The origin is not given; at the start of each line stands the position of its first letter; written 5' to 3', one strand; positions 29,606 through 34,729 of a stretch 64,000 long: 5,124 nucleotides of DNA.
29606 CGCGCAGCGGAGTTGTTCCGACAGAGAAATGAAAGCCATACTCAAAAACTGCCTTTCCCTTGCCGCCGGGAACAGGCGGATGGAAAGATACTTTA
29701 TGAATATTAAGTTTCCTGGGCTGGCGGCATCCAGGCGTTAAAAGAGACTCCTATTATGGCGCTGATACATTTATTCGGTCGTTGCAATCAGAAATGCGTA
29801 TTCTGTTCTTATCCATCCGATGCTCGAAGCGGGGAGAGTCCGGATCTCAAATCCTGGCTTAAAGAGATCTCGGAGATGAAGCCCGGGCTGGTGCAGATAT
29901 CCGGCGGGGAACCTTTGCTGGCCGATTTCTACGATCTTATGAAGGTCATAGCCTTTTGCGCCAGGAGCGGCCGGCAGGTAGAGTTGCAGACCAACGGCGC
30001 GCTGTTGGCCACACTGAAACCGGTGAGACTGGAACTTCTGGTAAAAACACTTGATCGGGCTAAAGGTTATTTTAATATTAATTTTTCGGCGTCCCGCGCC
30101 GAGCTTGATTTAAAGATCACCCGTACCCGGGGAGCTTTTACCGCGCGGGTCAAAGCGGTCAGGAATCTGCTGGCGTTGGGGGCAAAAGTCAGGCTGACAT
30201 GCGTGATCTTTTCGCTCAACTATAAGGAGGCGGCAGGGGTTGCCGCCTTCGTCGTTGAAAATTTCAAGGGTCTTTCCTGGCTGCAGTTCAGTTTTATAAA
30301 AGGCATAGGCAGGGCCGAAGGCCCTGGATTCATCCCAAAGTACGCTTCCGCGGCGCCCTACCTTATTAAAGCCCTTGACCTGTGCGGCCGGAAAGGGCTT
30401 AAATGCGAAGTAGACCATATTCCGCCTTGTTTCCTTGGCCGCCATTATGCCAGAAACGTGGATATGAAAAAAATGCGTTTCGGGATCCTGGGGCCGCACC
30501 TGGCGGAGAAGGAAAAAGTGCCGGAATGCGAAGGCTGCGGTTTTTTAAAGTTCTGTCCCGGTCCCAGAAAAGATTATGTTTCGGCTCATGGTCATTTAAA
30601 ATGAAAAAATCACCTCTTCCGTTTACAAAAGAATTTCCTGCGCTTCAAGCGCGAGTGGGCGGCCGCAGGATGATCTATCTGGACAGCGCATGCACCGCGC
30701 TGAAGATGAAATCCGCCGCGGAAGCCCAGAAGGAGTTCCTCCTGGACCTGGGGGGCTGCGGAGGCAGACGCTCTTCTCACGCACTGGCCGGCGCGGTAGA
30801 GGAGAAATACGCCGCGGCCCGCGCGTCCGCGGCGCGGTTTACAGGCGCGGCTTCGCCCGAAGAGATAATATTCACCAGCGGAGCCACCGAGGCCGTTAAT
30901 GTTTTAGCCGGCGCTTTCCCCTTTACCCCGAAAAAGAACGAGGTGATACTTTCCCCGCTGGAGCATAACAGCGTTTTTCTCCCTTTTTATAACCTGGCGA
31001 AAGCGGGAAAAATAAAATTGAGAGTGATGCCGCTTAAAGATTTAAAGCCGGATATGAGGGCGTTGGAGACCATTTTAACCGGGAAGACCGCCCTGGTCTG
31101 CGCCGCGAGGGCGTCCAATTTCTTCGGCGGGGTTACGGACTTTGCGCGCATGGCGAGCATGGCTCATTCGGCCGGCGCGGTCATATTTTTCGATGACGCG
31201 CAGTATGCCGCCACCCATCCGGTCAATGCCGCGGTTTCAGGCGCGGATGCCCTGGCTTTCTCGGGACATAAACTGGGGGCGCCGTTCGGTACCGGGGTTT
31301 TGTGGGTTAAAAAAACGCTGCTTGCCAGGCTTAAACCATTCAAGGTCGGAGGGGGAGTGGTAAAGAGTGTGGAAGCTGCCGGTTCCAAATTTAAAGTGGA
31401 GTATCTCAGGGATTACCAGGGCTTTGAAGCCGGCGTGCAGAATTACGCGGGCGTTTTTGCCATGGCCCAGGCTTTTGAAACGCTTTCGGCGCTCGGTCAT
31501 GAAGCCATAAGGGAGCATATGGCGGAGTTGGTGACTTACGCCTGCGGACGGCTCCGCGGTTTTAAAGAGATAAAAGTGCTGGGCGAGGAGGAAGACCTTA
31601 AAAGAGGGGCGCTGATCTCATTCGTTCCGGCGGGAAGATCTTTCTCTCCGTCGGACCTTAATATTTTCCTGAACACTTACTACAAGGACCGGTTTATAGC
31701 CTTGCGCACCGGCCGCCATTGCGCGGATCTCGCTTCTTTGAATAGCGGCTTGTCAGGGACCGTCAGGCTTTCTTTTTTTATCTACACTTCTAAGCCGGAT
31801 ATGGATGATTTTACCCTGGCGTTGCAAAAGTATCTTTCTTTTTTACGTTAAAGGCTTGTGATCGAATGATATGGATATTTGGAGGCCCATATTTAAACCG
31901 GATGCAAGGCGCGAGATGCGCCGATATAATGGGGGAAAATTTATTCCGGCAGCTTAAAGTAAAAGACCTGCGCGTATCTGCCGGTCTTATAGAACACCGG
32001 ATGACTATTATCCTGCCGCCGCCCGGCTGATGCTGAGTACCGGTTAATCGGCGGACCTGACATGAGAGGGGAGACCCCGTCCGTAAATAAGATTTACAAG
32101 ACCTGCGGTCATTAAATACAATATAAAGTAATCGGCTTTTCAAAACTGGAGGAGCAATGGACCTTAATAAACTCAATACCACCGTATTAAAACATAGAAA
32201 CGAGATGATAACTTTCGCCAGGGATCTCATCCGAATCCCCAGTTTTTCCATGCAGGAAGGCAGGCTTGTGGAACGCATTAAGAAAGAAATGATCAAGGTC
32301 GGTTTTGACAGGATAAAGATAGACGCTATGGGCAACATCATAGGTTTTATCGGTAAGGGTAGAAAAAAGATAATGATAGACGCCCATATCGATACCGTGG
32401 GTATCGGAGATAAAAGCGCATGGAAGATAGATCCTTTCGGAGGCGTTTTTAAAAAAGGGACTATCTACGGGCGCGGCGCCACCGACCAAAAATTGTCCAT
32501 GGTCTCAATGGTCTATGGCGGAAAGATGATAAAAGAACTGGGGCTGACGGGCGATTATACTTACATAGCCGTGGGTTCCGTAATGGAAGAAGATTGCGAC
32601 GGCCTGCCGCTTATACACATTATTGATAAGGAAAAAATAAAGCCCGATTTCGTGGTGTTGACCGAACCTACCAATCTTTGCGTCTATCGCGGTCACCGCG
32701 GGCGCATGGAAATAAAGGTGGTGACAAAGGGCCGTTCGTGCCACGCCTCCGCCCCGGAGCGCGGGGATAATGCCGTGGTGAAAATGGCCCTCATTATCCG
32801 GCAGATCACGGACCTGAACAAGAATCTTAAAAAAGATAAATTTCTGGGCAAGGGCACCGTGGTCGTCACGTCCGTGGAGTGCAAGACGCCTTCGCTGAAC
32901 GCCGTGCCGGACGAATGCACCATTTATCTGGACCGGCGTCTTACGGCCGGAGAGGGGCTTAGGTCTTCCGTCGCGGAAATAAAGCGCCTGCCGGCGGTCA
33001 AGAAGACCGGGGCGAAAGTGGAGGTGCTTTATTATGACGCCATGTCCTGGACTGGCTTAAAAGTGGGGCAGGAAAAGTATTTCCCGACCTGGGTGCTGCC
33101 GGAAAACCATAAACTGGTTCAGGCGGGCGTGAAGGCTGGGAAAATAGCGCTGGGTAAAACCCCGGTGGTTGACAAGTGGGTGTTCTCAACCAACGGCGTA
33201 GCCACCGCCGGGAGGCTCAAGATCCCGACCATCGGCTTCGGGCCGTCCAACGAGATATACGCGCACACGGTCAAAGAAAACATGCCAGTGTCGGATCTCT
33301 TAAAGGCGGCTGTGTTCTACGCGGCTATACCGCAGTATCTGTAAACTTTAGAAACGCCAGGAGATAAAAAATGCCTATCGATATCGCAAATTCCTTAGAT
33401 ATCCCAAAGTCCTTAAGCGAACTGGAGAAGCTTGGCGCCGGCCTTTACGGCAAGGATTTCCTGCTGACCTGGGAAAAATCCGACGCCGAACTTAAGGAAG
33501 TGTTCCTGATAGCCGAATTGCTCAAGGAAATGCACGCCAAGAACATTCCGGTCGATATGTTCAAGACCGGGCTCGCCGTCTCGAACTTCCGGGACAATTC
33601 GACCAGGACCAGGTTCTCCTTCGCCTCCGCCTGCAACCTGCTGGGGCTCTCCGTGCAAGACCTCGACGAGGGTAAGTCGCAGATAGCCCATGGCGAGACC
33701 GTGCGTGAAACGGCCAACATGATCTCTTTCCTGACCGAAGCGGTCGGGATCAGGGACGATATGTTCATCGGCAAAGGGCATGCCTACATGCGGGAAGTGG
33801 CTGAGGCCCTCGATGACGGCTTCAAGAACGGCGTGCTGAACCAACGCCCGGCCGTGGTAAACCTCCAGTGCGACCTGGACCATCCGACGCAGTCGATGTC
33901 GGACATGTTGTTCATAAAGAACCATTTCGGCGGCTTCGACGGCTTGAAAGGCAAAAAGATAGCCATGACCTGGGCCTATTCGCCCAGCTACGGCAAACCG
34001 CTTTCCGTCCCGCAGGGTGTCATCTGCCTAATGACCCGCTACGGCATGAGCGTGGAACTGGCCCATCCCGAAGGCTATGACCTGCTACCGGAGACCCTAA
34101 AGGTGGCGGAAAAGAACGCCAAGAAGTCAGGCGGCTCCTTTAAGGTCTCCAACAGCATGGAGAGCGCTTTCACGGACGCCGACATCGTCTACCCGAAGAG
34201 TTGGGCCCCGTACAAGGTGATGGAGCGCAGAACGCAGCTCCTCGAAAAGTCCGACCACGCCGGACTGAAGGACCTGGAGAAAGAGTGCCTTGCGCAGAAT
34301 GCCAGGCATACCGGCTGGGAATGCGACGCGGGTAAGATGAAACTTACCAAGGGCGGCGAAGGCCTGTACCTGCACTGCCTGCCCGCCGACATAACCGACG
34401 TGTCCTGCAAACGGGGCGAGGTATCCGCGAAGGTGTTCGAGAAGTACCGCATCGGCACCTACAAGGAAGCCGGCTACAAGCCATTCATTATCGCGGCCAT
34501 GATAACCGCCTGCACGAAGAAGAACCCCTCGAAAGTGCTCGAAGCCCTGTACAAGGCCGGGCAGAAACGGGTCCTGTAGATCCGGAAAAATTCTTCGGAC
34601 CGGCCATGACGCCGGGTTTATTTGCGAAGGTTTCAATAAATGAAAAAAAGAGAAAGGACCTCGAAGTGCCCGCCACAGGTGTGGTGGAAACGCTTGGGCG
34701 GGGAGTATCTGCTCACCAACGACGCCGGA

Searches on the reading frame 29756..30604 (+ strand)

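Call 6: search_protein_families(library=ncbifam, proteins=[window:29756-30604:+], max_evalue=0.01)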
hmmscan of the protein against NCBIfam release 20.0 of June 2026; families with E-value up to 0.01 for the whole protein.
window:29756-30604:+ (282 aa): 34 families (the best 25 are shown)
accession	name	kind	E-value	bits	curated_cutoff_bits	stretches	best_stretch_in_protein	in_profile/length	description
TIGR03977.1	rSAM_pair_HxsC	equivalog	1.2e-21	76.8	267.9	1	6-232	31-258/292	His-Xaa-Ser system radical SAM maturase HxsC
TIGR04054.1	rSAM_NirJ1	equivalog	1.6e-12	46.8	650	1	9-166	45-197/387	putative heme d1 biosynthesis radical SAM protein NirJ1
TIGR02668.1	moaA_archaeal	equivalog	1.7e-11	43.7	325.25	1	5-167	15-174/303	GTP 3',8-cyclase MoaA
NF045646.2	rSAM_Se_TrsS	equivalog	8.1e-11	41.1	490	1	2-188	88-273/441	radical SAM (seleno)protein TrsS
TIGR02109.1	PQQ_syn_pqqE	equivalog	6.6e-09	35.2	381.35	1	3-162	10-165/358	pyrroloquinoline quinone biosynthesis protein PqqE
NF045702.1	rSAM_GDGT_ether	equivalog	1.1e-08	34.2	450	1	2-185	88-272/486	tetraether lipid synthase Tes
TIGR04347.1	pseudo_SAM_Halo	equivalog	1.5e-08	34.4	525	1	5-180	43-211/390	TIGR04347 family pseudo-SAM/SPASM protein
TIGR04055.1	rSAM_NirJ2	equivalog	2.3e-08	33.9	500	1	9-187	9-180/326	putative heme d1 biosynthesis radical SAM protein NirJ2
TIGR03962.1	mycofact_rSAM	equivalog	2.7e-08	33.4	265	1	9-158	21-165/339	mycofactocin radical SAM maturase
TIGR04546.1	rSAM_ahbC_deAc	equivalog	3.1e-08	32.8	650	1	8-160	47-194/390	12,18-didecarboxysiroheme deacetylase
NF050035.1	rSAM_WgK_link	exception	3.5e-08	32.8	650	1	6-224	15-227/367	radical SAM/SPASM peptide maturase WgkB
TIGR04250.1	SCM_rSAM_ScmE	equivalog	5.7e-08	32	400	1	4-170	7-169/358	SynChlorMet cassette radical SAM/SPASM protein ScmE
TIGR04051.1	rSAM_NirJ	equivalog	1.1e-07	31.2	515.45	1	5-166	7-163/354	heme d1 biosynthesis radical SAM protein NirJ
TIGR02666.1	moaA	equivalog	1.2e-07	31.1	284.05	1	8-168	18-182/336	GTP 3',8-cyclase MoaA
TIGR02495.1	NrdG2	equivalog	1.5e-07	31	131.15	1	8-90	24-108/193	anaerobic ribonucleoside-triphosphate reductase activating protein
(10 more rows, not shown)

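Call 7: search_protein_families(library=pfam, proteins=[window:29756-30604:+], max_evalue=0.01)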
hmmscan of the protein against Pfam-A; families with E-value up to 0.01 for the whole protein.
window:29756-30604:+ (282 aa): 1 family
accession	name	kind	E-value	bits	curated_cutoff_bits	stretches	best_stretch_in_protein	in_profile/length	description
PF04055.27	Radical_SAM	-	4.9e-15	56.5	29.5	1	6-159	3-159/166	Radical SAM superfamily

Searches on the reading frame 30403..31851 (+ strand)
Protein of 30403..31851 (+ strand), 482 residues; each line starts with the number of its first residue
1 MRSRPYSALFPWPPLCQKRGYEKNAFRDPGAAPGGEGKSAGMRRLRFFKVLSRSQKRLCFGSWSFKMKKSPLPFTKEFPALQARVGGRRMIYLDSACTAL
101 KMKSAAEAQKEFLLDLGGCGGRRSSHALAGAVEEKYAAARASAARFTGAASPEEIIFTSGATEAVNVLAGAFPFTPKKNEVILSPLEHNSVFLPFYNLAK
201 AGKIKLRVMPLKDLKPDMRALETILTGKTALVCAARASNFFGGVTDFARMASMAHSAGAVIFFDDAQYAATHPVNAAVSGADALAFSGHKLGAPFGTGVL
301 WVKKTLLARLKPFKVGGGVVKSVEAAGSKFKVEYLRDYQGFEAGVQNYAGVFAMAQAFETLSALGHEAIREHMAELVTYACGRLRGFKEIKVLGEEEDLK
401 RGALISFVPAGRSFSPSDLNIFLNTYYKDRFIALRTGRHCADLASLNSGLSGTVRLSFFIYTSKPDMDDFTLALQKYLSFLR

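Call 6: search_protein_families(library=ncbifam, proteins=[window:30403-31851:+], max_evalue=0.01)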
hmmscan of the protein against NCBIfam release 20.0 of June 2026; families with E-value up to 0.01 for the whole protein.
window:30403-31851:+ (482 aa): 29 families (the best 25 are shown)
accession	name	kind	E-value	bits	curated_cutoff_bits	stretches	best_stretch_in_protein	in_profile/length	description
TIGR01979.1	sufS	subfamily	6e-84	282.2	475.1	1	76-481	5-402/403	SufS family cysteine desulfurase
NF041166.1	f2_encap_cargo1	exception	7e-70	236.8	800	1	75-476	231-622/623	family 2A encapsulin nanocompartment cargo protein cysteine desulfurase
NF008126.0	PRK10874.1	equivalog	9e-64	216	607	1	71-481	6-399/401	cysteine desulfurase CsdA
TIGR03392.1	FeS_syn_CsdA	equivalog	2.4e-62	211.4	493.6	1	71-481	3-396/398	cysteine desulfurase CsdA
NF006791.0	PRK09295.1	equivalog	6e-61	206.7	661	1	76-477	10-401/406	cysteine desulfurase SufS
TIGR01977.1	am_tr_V_EF2568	hypoth_equivalog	1.3e-50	172.5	377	1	91-475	1-374/376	cysteine desulfurase family protein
TIGR01976.1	am_tr_V_VC1184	hypoth_equivalog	9.9e-36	123.9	352.35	1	77-473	9-400/401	cysteine desulfurase-like protein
NF040779.1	Sec_lyase_SclA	exception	6.4e-34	117.5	525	1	91-477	1-376/378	selenocysteine lyase SclA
TIGR03402.1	FeS_nifS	equivalog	1.4e-31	109.6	530.75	1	91-319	1-225/379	cysteine desulfurase NifS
TIGR03235.1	DNA_S_dndA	equivalog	1.1e-25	90.7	480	1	92-321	1-233/353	cysteine desulfurase DndA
NF010611.0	PRK14012.1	equivalog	2e-24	86.3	548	1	90-321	6-239/406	IscS subfamily cysteine desulfurase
TIGR02006.1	IscS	equivalog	1.6e-23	83.4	643.2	1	90-322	4-236/402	IscS subfamily cysteine desulfurase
NF002806.0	PRK02948.1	subfamily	8.6e-18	64.5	304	1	90-303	1-213/381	IscS subfamily cysteine desulfurase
TIGR03403.1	nifS_epsilon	equivalog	1e-17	64.1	587.7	1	91-318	1-228/382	NifS family cysteine desulfurase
TIGR04343.1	egtE_PLP_lyase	equivalog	6.8e-14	51.4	400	1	91-392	15-295/370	ergothioneine biosynthesis PLP-dependent enzyme EgtE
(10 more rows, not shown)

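Call 7: search_protein_families(library=pfam, proteins=[window:30403-31851:+], max_evalue=0.01)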
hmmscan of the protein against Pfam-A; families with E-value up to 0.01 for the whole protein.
window:30403-31851:+ (482 aa): 4 families
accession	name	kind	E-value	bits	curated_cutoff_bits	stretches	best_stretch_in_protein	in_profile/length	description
PF00266.25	Aminotran_5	-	9.3e-81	272.1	21.5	1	91-469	1-370/371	Aminotransferase class-V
PF00155.27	Aminotran_1_2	-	7e-08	32.5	19.7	1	101-266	18-187/361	Aminotransferase class I and II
PF01212.27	Beta_elim_lyase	-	0.0011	18.8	27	0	208-309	108-218/288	Beta-eliminating lyase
PF01053.26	Cys_Met_Meta_PP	-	0.0084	15.1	27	0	192-288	105-196/381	Cys/Met metabolism PLP-dependent enzyme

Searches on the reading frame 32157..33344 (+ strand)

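Call 6: search_protein_families(library=ncbifam, proteins=[window:32157-33344:+], max_evalue=0.01)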
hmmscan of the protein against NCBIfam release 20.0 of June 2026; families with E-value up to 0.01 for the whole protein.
window:32157-33344:+ (395 aa): 54 families (the best 25 are shown)
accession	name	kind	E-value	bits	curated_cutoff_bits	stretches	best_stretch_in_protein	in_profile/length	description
TIGR03526.1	selenium_YgeY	hypoth_equivalog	2e-164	547.2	321.5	1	4-393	2-391/395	YgeY family selenium metabolism-linked hydrolase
NF009555.0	PRK13004.1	equivalog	5e-164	545.9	321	1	3-393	3-393/399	YgeY family selenium metabolism-linked hydrolase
TIGR01910.1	DapE-ArgE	subfamily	2.8e-54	184.8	217.6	1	18-384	1-370/373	ArgE/DapE family deacylase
NF006399.0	PRK08651.1-2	equivalog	4.9e-40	137.8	381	1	15-385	4-394/405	succinyl-diaminopimelate desuccinylase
NF006365.0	PRK08588.1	subfamily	9.9e-35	120.5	289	1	14-391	6-376/383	succinyl-diaminopimelate desuccinylase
NF009557.0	PRK13009.1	equivalog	6.3e-34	117.7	284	1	16-391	4-370/377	succinyl-diaminopimelate desuccinylase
NF010589.0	PRK13983.1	equivalog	2.7e-31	108.9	333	1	4-388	3-402/409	M20 family metallo-hydrolase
NF006400.0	PRK08651.1-3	equivalog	3.1e-31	108.6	374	1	40-392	54-403/410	succinyl-diaminopimelate desuccinylase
TIGR01892.1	AcOrn-deacetyl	equivalog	2e-29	102.8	297.7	1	38-387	21-360/365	acetylornithine deacetylase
TIGR01900.1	dapE-gram_pos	equivalog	4.4e-29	101.5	304.2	1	16-385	4-343/351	succinyl-diaminopimelate desuccinylase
NF005373.0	PRK06915.1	equivalog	8.6e-28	97.4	428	2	51-223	73-245/422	peptidase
NF005710.0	PRK07522.1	subfamily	9.7e-28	97.4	412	1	15-388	8-381/391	acetylornithine deacetylase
TIGR01246.1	dapE_proteo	equivalog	4.4e-27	95.1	361.8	1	18-390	2-365/370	succinyl-diaminopimelate desuccinylase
NF006398.0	PRK08651.1-1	equivalog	1.5e-26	93.3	439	1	7-383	4-387/403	succinyl-diaminopimelate desuccinylase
NF003367.0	PRK04443.1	equivalog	1.8e-25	90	363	1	13-385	5-335/349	[LysW]-lysine hydrolase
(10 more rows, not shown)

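Call 7: search_protein_families(library=pfam, proteins=[window:32157-33344:+], max_evalue=0.01)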
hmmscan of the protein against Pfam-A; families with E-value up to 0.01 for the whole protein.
window:32157-33344:+ (395 aa): 2 families
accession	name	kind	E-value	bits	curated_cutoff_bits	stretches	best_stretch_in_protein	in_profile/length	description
PF01546.33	Peptidase_M20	-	5.3e-19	69.4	24.6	1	74-391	2-203/206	Peptidase family M20/M25/M40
PF07687.19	M20_dimer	-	3.3e-17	62.8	21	1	179-277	2-97/107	Peptidase dimerisation domain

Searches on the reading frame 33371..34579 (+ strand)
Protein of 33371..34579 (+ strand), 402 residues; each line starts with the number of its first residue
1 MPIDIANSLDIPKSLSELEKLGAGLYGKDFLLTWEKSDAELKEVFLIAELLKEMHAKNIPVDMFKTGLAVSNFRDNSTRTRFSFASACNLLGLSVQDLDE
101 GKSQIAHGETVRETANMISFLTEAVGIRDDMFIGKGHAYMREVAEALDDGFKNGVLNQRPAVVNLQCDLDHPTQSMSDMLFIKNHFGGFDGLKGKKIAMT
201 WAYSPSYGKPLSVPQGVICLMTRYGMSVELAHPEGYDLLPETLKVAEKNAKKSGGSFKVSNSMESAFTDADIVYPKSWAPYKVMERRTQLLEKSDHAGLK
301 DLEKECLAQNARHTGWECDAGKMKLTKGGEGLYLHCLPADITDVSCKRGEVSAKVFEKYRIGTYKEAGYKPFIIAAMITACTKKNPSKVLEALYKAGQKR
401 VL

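Call 6: search_protein_families(library=ncbifam, proteins=[window:33371-34579:+], max_evalue=0.01)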
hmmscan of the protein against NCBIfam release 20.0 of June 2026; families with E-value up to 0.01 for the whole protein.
window:33371-34579:+ (402 aa): 16 families
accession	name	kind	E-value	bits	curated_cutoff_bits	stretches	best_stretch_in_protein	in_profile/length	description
NF005538.0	PRK07200.1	equivalog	5.7e-203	674.3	453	1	11-401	4-395/396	knotted carbamoyltransferase YgeW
TIGR03316.1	ygeW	equivalog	1.6e-190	633.1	500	1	14-400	4-391/391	knotted carbamoyltransferase YgeW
NF003384.0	PRK04523.1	equivalog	1.2e-33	116.6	288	1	29-339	5-296/336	N-acetylornithine carbamoyltransferase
TIGR00658.1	orni_carb_tr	equivalog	3.4e-31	108.6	280.85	1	28-279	1-226/304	ornithine carbamoyltransferase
NF001986.0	PRK00779.1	subfamily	1.6e-29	103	306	1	27-383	5-305/307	ornithine carbamoyltransferase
TIGR04384.1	putr_carbamoyl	exception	1.4e-26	93.4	500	1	29-279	1-228/330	putrescine carbamoyltransferase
NF002032.1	PRK00856.1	equivalog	9.5e-20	71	263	1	35-274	8-214/297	aspartate carbamoyltransferase catalytic subunit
TIGR00670.1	asp_carb_tr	equivalog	5.5e-19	68.4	236.95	1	37-274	10-222/304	aspartate carbamoyltransferase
NF003286.0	PRK04284.1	subfamily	4.6e-18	65.4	515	1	25-360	4-293/332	ornithine carbamoyltransferase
NF011380.0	PRK14805.1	equivalog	3e-15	56.1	421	1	35-279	9-224/302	ornithine carbamoyltransferase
NF009213.0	PRK12562.1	subfamily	6.7e-13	48.7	559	1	24-358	3-295/334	ornithine carbamoyltransferase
NF006046.0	PRK08192.1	equivalog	1.9e-12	47.1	512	1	40-275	19-233/339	aspartate carbamoyltransferase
NF008853.0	PRK11891.1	equivalog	3.4e-10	39.1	560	1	27-275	87-315/430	aspartate carbamoyltransferase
NF002470.0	PRK01713.1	equivalog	6.5e-10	39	545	1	40-279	20-235/334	ornithine carbamoyltransferase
NF010387.0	PRK13814.1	equivalog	2.5e-05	23.3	660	1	55-187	34-153/310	aspartate carbamoyltransferase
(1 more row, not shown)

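Call 7: search_protein_families(library=pfam, proteins=[window:33371-34579:+], max_evalue=0.01)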
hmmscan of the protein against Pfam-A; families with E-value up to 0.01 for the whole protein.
window:33371-34579:+ (402 aa): 2 families
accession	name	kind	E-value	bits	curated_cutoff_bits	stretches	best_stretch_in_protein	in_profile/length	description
PF02729.26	OTCace_N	-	6e-25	88.5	29.9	1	28-183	1-147/148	Aspartate/ornithine carbamoyltransferase, carbamoyl-P binding domain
PF00185.30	OTCace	-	5.2e-15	56.3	29.4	1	217-379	19-155/157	Aspartate/ornithine carbamoyltransferase, Asp/Orn binding domain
